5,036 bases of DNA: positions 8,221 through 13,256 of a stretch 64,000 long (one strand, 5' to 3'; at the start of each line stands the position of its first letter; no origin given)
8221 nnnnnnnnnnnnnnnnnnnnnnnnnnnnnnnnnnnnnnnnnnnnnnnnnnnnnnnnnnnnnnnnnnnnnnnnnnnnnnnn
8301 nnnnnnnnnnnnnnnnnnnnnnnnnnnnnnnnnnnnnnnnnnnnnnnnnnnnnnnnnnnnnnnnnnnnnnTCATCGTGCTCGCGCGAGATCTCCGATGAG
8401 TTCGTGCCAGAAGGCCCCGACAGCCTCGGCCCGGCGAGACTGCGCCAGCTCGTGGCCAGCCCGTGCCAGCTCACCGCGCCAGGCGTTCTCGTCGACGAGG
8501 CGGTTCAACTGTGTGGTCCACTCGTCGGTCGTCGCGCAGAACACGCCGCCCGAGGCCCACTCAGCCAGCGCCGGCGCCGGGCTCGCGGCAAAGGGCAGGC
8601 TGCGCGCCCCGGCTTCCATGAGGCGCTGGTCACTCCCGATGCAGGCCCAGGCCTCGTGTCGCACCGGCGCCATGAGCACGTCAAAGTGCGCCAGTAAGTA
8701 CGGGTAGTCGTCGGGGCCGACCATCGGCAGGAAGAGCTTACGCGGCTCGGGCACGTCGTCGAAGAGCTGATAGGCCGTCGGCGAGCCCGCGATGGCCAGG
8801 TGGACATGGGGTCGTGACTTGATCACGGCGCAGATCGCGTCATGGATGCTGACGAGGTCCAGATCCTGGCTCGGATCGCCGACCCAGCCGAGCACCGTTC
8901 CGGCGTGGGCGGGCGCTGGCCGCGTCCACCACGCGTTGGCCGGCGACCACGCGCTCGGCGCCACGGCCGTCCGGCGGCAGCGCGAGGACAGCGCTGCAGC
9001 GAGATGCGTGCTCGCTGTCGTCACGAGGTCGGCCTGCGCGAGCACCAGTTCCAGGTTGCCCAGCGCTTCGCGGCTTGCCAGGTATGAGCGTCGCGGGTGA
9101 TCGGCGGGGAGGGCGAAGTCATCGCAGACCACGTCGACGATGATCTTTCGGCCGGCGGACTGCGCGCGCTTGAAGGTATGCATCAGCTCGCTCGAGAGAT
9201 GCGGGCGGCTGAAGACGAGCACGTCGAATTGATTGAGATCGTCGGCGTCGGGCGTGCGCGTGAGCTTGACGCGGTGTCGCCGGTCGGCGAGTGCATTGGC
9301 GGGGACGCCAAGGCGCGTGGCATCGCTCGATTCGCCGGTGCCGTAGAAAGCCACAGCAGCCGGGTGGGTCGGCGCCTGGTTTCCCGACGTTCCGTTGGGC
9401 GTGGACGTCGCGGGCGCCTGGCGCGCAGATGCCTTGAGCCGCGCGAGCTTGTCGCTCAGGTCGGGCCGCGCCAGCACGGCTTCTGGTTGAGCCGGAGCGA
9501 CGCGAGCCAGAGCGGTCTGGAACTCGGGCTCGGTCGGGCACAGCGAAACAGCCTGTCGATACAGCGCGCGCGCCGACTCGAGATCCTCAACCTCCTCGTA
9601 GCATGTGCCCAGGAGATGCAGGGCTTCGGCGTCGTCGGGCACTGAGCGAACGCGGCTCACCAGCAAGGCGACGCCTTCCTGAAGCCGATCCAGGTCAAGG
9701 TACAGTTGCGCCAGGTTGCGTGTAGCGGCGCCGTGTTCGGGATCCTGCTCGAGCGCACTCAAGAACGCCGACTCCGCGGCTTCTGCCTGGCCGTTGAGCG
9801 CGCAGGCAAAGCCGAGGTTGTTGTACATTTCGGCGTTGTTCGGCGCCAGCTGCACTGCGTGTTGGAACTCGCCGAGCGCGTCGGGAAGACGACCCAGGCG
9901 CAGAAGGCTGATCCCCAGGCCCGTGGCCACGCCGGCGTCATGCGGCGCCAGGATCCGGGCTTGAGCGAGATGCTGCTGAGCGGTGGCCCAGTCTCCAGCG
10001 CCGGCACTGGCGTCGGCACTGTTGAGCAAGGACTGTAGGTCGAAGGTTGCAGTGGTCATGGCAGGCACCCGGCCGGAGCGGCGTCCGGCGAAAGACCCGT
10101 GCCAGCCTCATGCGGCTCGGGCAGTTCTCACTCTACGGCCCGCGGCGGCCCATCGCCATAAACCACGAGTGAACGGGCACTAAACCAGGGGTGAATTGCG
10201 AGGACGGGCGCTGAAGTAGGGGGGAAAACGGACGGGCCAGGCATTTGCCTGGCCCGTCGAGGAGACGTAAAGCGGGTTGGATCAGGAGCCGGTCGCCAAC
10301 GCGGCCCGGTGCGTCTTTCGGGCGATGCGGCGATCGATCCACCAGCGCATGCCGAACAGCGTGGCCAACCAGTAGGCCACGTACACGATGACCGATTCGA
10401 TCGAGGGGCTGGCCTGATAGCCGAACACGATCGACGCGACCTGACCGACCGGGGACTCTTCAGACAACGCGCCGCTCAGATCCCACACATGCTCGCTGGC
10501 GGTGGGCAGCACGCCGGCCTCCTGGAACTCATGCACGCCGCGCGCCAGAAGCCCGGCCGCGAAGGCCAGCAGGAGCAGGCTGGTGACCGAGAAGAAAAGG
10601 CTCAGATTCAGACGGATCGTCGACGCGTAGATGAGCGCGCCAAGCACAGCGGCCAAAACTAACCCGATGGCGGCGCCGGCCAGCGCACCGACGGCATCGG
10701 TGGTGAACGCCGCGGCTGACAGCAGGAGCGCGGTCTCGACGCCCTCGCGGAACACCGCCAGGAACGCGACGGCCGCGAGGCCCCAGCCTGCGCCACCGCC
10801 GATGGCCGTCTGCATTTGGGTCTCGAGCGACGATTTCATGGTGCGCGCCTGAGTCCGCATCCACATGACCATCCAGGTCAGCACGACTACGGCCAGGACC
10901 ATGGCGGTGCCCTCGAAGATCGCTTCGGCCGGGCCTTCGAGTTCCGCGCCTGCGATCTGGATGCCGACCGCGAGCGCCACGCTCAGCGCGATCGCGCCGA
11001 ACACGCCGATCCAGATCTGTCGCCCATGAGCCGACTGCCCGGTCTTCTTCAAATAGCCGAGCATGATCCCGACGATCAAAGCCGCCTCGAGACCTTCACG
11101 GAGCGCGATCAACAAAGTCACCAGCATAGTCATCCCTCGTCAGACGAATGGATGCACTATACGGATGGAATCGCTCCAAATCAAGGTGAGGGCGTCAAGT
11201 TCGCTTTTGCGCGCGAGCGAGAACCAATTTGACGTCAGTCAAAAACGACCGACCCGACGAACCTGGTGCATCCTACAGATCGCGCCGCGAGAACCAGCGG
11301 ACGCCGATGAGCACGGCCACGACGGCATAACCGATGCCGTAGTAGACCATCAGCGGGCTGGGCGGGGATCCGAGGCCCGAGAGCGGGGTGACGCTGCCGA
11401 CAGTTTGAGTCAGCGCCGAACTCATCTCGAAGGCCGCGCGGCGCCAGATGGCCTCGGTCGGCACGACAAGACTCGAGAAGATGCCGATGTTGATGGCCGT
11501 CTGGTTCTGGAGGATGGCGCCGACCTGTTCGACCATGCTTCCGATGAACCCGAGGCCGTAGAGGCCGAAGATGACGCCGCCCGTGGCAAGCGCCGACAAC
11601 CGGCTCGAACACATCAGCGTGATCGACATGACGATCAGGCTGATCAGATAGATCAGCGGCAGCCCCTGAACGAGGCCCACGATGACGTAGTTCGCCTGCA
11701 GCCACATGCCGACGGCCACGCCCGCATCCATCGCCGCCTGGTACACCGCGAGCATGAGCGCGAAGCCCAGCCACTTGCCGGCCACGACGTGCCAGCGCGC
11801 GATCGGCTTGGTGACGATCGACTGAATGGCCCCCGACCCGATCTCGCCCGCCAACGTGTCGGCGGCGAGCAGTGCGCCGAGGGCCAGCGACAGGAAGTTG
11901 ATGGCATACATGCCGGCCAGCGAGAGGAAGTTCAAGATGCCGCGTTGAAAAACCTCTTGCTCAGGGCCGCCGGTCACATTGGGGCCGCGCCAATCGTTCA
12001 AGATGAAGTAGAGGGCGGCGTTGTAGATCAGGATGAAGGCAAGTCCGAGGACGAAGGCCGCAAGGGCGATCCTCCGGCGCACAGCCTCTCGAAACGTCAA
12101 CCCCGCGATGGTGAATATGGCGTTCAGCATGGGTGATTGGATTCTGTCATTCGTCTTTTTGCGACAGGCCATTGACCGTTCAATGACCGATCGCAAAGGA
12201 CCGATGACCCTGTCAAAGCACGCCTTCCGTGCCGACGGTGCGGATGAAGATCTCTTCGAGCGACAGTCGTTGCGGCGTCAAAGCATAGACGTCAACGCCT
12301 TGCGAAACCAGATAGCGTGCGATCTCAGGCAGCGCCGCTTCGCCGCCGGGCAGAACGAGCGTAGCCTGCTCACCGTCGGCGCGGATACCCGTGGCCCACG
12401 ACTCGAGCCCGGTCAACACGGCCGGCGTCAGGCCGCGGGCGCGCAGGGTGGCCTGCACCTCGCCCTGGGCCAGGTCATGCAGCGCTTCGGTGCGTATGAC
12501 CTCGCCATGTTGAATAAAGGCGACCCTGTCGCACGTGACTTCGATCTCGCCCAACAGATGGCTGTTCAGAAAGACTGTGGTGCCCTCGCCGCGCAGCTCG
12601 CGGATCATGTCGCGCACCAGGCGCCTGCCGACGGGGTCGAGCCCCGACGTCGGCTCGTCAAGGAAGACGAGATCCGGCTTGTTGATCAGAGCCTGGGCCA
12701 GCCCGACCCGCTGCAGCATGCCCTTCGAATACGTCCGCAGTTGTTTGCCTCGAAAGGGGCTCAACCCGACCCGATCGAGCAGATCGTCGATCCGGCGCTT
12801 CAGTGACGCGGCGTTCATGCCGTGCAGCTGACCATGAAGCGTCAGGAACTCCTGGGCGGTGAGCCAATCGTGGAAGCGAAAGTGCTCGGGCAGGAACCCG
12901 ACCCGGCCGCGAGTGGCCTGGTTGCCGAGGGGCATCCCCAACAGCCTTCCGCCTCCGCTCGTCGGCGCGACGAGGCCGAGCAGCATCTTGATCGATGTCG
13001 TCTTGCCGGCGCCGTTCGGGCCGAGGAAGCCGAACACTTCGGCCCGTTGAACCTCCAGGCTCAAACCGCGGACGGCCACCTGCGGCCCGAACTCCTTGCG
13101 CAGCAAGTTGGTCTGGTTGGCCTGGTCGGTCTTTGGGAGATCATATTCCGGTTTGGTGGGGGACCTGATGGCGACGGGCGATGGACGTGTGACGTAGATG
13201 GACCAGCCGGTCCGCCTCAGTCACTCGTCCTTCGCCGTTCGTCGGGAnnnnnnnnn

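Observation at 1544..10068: Six-gene translationally coupled operon: paralogous TPR-glycosyltransferases flanking a Cys-less FGE/SUMF1-family protein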

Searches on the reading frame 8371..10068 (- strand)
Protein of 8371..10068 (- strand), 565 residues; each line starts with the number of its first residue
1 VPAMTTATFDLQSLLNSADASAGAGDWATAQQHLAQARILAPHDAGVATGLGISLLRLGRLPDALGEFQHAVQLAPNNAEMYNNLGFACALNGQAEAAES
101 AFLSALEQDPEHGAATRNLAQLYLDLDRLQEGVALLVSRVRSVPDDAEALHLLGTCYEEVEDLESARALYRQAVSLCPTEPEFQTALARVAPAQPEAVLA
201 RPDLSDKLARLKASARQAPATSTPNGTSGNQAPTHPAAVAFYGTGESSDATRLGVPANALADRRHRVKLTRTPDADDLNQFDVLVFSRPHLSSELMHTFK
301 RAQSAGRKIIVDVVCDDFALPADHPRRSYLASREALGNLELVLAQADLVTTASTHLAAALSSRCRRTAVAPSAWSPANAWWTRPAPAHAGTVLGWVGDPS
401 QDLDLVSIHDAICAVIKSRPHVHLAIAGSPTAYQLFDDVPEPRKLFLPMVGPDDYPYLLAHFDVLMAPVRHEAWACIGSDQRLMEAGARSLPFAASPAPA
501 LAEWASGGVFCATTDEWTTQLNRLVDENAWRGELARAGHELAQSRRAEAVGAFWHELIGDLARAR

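Call 4: search_protein_families(library=pfam, proteins=[window:8371-10068:-], max_evalue=0.01)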
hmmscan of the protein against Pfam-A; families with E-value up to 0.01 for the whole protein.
window:8371-10068:- (565 aa): 16 families
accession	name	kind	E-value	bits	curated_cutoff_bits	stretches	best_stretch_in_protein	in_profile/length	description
PF07719.23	TPR_2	-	1.7e-18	65.5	27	3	147-179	1-33/34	Tetratricopeptide repeat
PF13431.12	TPR_17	-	1.1e-17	63.2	24.4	1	68-99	2-33/34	Tetratricopeptide repeat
PF14559.12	TPR_19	-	1.3e-16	61.1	25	3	92-153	4-65/68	Tetratricopeptide repeat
PF00515.34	TPR_1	-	1.1e-14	54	27.8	2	147-179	1-33/34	Tetratricopeptide repeat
PF13428.12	TPR_14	-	6.7e-14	51.5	23.5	1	148-189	2-43/44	Tetratricopeptide repeat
PF13432.12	TPR_16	-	3.4e-13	50.2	32.7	3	18-79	4-65/65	Tetratricopeptide repeat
PF13414.12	TPR_11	-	1.6e-12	47.3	26.8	1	56-93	5-42/42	TPR repeat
PF13424.12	TPR_12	-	1.7e-12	47.8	30.1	4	48-108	6-74/77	Tetratricopeptide repeat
PF13181.12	TPR_8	-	2.5e-12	46.3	25.7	2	147-179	1-33/34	Tetratricopeptide repeat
PF23914.1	TPR_CcmH_CycH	-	1.4e-07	32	42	1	73-180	44-154/158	Cytochrome c-type biogenesis protein H TPR domain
PF13692.12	Glyco_trans_1_4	-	3.1e-06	27.9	27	1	407-525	19-140/142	Glycosyl transferases group 1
PF12895.13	ANAPC3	-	4.3e-06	27.4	27.2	0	136-181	11-56/82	Anaphase-promoting complex, cyclosome, subunit 3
PF13371.12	TPR_9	-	1e-05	25.9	35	0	54-120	4-70/73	Tetratricopeptide repeat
PF13174.12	TPR_6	-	1.7e-05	25.6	26.3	0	148-178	1-31/33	Tetratricopeptide repeat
PF13176.12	TPR_7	-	0.00018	21.8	27.9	0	149-180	1-32/36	Tetratricopeptide repeat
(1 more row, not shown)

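Call 5: search_protein_families(library=ncbifam, proteins=[window:8371-10068:-], max_evalue=0.01)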
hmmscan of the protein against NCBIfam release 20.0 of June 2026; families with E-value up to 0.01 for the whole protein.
window:8371-10068:- (565 aa): 20 families
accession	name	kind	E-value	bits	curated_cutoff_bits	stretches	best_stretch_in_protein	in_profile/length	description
TIGR02917.1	PEP_TPR_lipo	equivalog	1e-18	66.6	312.2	1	25-209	343-527/899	XrtA/PEP-CTERM system TPR-repeat protein PrsT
NF040959.1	MamA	equivalog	2.8e-16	59.6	200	2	80-188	72-180/204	magnetosome protein MamA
TIGR02521.1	type_IV_pilW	equivalog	8.1e-16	58.3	154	3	24-108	44-128/234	type IV pilus biogenesis/stability protein PilW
NF033762.1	social_mot_Tgl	equivalog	3e-09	36.6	225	1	47-135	33-122/252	social motility TPR repeat lipoprotein Tgl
NF033920.0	C39_PA2778_fam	equivalog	5.4e-09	35.8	150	1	2-108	147-253/255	PA2778 family cysteine peptidase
NF033758.1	gliding_GltE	equivalog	1.7e-07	30.6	225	1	67-175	74-182/411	adventurous gliding motility TPR repeat lipoprotein GltE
NF008520.0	PRK11447.1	equivalog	6.6e-07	27.5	858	1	8-86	458-536/1157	cellulose synthase complex outer membrane protein BcsC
NF008391.2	PRK11189.1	equivalog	1.2e-06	28.2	250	1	65-121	85-141/297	lipoprotein NlpI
TIGR02552.1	LcrH_SycD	equivalog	2e-06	27.6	104.8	1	17-113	24-120/136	SycD/LcrH family type III secretion system chaperone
NF007302.0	PRK09782.1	equivalog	4.4e-05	21.6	1223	1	10-174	544-707/990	phage receptor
TIGR03939.1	PGA_TPR_OMP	equivalog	5.5e-05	21.6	366.65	1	14-90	123-199/800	poly-beta-1,6 N-acetyl-D-glucosamine export porin PgaA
NF052415.1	T3SS_chap_SctY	equivalog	0.00025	21.5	70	0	38-107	33-105/106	type III secretion apparatus assembly chaperone SctY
NF007692.0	PRK10370.1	equivalog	0.00032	20.4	306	0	133-194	67-128/206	heme lyase NrfEFG subunit NrfG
NF047371.1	FlcA_CTERM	equivalog_domain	0.00034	19.2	300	1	24-108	452-536/646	periplasmic flagellar collar protein FlcA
TIGR00540.1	TPR_hemY_coli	hypoth_equivalog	0.0018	17.2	142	0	63-128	310-374/385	heme biosynthesis-associated TPR protein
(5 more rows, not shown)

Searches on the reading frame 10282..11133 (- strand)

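Call 74: search_protein_families(library=pfam, proteins=[window:10282-11133:-], max_evalue=0.00001)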
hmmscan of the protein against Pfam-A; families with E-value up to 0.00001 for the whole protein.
window:10282-11133:- (283 aa): 1 family
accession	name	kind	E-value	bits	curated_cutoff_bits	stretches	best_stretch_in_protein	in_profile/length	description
PF03239.20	FTR1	-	9.2e-53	179.8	25.3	1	3-258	1-268/284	Iron permease FTR1 family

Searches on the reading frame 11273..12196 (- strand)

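Call 74: search_protein_families(library=pfam, proteins=[window:11273-12196:-], max_evalue=0.00001)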
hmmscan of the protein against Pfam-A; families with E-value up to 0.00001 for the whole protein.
window:11273-12196:- (307 aa): 1 family
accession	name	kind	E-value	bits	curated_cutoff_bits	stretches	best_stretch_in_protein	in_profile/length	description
PF12679.13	ABC2_membrane_2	-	7.1e-11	42.3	27.2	1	29-307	2-283/283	ABC-2 family transporter protein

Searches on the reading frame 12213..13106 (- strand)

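Call 74: search_protein_families(library=pfam, proteins=[window:12213-13106:-], max_evalue=0.00001)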
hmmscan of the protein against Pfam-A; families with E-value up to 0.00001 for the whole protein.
window:12213-13106:- (297 aa): 3 families
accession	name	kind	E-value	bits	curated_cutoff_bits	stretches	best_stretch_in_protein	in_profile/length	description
PF00005.33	ABC_tran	-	9.4e-29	101.2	25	1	13-154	2-137/137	ABC transporter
PF13304.12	AAA_21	-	2e-09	38.4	27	1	124-185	236-300/304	AAA domain, putative AbiEii toxin, Type IV TA system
PF13732.12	DrrA1-3_C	-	1.1e-06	29.7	27.4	1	235-291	28-81/81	ATP-binding protein DrrA1-3-like, C-terminal domain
